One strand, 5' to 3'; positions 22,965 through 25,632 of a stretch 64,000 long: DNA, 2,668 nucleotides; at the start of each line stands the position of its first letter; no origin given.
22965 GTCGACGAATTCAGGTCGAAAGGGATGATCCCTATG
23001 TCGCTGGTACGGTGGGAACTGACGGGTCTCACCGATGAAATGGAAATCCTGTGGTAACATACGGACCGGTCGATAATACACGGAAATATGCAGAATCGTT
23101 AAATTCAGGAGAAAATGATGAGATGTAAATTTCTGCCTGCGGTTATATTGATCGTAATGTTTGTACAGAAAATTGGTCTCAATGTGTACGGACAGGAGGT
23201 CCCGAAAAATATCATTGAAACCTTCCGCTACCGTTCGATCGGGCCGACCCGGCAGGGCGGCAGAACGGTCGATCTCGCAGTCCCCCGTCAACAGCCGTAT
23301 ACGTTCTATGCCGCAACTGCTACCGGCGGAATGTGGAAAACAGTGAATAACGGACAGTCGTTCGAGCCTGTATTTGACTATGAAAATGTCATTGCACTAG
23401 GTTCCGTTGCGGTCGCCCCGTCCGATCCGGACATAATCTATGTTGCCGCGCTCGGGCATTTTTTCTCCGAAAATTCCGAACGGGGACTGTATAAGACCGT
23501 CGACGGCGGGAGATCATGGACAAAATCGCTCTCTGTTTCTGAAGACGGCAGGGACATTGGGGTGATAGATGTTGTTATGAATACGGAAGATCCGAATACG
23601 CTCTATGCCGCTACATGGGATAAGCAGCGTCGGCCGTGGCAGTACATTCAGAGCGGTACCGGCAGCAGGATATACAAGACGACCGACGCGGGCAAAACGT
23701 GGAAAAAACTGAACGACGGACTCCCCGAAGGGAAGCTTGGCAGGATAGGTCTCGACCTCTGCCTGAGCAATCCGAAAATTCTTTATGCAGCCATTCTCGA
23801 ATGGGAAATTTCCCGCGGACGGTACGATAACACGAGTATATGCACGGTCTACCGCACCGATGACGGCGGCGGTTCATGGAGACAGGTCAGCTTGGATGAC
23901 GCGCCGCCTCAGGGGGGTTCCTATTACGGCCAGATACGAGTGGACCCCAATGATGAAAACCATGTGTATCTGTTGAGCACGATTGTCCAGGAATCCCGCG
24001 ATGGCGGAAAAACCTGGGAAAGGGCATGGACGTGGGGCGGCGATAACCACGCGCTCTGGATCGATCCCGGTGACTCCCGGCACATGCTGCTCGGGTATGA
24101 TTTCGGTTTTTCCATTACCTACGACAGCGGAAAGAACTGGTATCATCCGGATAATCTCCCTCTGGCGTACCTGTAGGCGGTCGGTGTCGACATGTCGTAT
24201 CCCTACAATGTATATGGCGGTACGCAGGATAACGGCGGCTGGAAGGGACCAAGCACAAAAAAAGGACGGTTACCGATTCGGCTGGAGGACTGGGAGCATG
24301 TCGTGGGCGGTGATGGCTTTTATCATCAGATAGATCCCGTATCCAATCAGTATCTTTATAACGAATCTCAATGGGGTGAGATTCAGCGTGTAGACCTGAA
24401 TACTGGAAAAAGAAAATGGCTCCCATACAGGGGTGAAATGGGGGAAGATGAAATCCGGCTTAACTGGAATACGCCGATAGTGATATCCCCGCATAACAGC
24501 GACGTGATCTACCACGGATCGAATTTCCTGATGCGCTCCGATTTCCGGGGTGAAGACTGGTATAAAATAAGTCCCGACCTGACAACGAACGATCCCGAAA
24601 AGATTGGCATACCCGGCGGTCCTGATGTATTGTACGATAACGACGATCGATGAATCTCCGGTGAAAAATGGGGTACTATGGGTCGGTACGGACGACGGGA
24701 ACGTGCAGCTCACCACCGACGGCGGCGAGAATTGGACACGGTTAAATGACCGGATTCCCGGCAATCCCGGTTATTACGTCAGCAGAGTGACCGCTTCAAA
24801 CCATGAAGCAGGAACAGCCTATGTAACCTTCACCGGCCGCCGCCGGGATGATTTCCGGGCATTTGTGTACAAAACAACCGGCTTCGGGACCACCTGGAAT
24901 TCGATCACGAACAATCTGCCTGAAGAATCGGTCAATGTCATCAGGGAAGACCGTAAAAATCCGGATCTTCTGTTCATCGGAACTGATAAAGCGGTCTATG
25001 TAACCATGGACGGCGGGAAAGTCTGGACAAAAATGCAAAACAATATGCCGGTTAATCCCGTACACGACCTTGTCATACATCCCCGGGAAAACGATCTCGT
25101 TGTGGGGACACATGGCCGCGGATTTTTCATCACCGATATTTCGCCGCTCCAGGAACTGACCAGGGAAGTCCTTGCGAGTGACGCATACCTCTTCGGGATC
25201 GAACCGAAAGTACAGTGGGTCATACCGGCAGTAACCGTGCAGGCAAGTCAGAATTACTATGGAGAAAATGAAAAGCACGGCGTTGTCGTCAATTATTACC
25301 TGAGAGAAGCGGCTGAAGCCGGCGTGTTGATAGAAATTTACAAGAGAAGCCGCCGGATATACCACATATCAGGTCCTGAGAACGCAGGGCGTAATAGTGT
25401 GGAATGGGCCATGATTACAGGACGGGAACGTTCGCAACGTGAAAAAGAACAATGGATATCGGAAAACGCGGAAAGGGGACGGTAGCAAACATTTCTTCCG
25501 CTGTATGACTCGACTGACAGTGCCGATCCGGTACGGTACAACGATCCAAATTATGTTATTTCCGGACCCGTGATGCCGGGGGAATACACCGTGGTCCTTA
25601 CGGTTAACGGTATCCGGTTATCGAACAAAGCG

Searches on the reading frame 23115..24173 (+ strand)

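Call 88: search_protein_families(library=pfam, proteins=[window:23115-24173:+], max_evalue=0.001)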
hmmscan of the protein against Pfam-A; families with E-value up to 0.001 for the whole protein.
window:23115-24173:+ (353 aa): 3 families
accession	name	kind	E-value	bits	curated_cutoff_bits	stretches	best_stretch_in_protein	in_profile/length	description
PF15902.12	Sortilin-Vps10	-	1.1e-13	51.3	33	1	73-202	3-115/446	Sortilin, neurotensin receptor 3,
PF02012.26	BNR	-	3.3e-09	35.8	27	0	293-303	2-12/12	BNR/Asp-box repeat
PF14870.12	PSII_BNR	-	5.8e-05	22.9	27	0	244-303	39-96/303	Photosynthesis system II assembly factor YCF48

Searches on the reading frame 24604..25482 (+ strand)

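Call 88: search_protein_families(library=pfam, proteins=[window:24604-25482:+], max_evalue=0.001)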
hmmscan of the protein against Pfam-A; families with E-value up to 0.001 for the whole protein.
window:24604-25482:+ (293 aa): 2 families
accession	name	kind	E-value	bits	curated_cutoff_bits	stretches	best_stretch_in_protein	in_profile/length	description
PF15902.12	Sortilin-Vps10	-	7.2e-10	38.7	33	1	88-169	3-86/446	Sortilin, neurotensin receptor 3,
PF14870.12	PSII_BNR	-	9e-06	25.6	27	0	90-155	86-150/303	Photosynthesis system II assembly factor YCF48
